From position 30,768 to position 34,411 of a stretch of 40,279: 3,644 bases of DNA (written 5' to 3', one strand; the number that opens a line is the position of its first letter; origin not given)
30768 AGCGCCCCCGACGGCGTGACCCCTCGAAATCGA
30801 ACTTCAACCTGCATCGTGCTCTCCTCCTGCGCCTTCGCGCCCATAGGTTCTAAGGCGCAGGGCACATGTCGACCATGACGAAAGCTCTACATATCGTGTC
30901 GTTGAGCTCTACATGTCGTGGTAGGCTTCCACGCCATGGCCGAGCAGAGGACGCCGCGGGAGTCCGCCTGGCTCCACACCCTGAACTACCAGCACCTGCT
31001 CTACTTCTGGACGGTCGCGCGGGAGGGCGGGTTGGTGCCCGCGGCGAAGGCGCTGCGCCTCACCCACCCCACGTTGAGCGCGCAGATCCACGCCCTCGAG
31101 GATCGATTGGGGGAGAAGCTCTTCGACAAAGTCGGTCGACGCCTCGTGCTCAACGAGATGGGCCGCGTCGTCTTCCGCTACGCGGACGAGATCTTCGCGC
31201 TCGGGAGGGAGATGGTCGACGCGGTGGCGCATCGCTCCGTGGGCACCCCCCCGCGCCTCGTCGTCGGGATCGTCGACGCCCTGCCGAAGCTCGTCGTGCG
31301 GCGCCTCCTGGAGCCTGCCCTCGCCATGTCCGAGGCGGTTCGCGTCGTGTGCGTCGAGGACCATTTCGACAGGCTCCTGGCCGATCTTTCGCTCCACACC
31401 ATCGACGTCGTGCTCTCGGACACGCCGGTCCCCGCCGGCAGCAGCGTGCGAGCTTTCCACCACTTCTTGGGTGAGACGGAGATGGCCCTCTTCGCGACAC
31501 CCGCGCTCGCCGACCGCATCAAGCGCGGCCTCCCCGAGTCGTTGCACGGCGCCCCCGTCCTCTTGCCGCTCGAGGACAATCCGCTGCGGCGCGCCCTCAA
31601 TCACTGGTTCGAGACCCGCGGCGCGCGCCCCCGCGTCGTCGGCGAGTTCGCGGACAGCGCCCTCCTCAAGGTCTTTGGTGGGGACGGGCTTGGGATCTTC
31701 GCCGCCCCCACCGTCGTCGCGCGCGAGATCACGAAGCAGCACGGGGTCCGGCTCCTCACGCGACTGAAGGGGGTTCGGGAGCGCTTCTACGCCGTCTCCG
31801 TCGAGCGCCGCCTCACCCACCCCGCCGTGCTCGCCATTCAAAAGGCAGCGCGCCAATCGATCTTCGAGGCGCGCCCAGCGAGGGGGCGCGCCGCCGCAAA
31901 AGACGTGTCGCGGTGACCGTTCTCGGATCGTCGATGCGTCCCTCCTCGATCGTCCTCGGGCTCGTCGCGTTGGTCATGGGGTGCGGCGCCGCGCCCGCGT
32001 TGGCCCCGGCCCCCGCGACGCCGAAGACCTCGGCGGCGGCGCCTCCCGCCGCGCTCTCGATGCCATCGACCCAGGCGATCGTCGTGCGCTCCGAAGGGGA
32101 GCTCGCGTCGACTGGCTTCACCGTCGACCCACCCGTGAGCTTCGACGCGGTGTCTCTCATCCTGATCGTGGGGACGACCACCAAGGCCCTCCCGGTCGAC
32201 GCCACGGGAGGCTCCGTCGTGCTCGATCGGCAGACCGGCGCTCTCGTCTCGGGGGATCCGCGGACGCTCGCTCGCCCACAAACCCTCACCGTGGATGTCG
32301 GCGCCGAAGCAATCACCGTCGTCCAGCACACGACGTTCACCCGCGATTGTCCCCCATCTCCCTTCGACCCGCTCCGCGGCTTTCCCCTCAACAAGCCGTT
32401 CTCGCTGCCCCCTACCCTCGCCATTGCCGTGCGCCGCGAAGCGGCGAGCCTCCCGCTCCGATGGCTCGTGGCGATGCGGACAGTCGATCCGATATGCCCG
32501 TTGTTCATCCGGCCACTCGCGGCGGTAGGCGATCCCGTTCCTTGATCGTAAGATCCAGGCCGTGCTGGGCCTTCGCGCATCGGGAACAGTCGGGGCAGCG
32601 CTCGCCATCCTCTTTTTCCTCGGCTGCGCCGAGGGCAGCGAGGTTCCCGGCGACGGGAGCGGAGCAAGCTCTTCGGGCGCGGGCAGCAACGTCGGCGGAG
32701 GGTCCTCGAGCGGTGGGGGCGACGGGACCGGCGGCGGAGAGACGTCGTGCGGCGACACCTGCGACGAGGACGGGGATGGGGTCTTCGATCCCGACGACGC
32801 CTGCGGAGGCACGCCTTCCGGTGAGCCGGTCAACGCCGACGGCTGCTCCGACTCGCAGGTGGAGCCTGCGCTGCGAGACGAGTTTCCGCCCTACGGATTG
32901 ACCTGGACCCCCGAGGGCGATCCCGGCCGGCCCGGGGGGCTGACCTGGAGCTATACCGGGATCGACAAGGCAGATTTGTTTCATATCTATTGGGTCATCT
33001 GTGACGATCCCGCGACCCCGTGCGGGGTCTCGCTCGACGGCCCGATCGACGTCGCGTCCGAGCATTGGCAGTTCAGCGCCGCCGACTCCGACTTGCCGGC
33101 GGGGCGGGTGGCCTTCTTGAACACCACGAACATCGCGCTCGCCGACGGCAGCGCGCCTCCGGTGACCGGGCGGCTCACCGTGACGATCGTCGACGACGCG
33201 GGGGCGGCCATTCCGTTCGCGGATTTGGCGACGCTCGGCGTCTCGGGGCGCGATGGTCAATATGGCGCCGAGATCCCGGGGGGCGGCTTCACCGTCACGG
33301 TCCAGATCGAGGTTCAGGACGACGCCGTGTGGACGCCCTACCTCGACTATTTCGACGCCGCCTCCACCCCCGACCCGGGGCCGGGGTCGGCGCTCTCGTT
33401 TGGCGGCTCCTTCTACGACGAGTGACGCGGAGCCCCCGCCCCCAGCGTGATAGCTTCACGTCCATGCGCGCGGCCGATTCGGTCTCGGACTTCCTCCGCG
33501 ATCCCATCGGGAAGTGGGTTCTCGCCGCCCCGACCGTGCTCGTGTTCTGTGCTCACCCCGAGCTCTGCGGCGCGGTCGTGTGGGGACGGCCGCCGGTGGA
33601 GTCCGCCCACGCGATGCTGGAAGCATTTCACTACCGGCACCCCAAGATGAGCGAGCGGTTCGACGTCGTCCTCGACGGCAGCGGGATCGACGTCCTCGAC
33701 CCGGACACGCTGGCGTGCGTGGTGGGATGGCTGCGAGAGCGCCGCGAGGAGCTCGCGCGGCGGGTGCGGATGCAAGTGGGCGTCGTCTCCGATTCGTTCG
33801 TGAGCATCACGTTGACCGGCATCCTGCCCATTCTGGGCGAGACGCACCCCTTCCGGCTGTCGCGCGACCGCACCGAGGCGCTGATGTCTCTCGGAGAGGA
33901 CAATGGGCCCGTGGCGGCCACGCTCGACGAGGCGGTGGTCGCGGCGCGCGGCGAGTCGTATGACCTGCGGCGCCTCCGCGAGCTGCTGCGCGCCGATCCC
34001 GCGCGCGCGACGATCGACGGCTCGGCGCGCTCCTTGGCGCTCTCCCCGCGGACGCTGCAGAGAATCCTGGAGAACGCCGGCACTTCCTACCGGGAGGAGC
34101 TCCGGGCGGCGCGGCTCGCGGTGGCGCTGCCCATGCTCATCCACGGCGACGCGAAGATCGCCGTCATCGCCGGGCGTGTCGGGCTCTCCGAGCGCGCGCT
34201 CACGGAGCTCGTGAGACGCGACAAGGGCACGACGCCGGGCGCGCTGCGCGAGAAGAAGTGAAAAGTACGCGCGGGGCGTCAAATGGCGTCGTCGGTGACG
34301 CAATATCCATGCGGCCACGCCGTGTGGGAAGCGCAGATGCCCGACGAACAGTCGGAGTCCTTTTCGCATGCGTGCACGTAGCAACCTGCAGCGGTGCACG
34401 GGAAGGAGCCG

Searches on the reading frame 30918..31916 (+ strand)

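Call 69: search_protein_families(library=pfam, proteins=[window:30918-31916:+], max_evalue=0.001)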
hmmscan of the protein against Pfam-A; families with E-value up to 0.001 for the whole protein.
window:30918-31916:+ (332 aa): 2 families
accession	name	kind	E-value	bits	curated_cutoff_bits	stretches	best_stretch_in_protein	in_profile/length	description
PF00126.33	HTH_1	-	6e-17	61.8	26.6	1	25-83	2-60/60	Bacterial regulatory helix-turn-helix protein, lysR family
PF03466.25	LysR_substrate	-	5.8e-16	59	28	1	112-312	6-205/209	LysR substrate binding domain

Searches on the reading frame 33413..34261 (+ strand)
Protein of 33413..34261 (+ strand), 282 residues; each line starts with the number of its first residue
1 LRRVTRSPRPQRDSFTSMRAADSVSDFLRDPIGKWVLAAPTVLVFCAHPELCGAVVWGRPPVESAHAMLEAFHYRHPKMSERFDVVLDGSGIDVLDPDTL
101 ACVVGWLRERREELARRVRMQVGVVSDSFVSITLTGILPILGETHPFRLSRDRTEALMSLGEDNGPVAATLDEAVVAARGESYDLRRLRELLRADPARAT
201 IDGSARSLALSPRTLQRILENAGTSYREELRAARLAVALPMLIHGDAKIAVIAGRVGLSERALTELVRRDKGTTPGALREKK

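Call 69: search_protein_families(library=pfam, proteins=[window:33413-34261:+], max_evalue=0.001)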
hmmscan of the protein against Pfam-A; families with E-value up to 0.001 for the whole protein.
window:33413-34261:+ (282 aa): 2 families
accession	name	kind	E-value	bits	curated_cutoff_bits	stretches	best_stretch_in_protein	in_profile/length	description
PF12833.13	HTH_18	-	1.4e-11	44.9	33.6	1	205-280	2-79/80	Helix-turn-helix domain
PF00165.29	HTH_AraC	-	0.00029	21.3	26.6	0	244-279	6-41/42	Bacterial regulatory helix-turn-helix proteins, AraC family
